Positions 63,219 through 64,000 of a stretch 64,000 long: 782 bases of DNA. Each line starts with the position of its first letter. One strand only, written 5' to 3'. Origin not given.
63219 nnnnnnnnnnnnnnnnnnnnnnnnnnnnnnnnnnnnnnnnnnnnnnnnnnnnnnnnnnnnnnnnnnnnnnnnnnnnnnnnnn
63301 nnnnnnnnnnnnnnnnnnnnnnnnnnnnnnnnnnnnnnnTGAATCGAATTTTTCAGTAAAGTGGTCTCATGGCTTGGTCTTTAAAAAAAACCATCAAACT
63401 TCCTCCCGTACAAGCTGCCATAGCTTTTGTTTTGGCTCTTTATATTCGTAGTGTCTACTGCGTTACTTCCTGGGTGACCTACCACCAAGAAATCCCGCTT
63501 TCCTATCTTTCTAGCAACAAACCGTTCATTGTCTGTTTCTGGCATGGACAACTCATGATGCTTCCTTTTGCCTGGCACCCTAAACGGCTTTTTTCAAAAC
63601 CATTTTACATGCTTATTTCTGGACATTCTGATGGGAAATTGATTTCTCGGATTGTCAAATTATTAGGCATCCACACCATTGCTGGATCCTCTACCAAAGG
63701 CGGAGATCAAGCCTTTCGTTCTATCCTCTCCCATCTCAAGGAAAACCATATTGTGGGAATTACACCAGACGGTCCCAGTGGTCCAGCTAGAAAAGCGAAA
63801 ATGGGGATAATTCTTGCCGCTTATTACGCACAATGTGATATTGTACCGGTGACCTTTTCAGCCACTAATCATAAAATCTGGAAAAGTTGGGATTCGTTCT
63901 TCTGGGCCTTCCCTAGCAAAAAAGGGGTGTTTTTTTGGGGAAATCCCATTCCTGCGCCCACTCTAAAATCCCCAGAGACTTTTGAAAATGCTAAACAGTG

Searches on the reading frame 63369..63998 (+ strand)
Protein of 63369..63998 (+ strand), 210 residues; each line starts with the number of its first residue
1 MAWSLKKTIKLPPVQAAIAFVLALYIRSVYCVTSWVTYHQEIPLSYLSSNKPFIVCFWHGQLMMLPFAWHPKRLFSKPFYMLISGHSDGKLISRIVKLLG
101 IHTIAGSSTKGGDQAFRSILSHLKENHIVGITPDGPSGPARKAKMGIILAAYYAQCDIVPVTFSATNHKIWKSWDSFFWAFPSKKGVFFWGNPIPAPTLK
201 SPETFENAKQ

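Call 35: search_protein_families(library=ncbifam, proteins=[window:63369-63998:+], max_evalue=0.00001)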
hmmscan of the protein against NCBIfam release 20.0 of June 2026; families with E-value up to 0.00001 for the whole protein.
window:63369-63998:+ (210 aa): 0 families

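Call 47: search_protein_families(library=pfam, proteins=[window:63369-63998:+], max_evalue=0.01)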
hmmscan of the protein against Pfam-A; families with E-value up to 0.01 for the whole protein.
window:63369-63998:+ (210 aa): 1 family
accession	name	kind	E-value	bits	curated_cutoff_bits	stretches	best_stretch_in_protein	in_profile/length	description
PF04028.18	DUF374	-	3e-24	84.8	26.8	1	76-140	5-69/69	Domain of unknown function (DUF374)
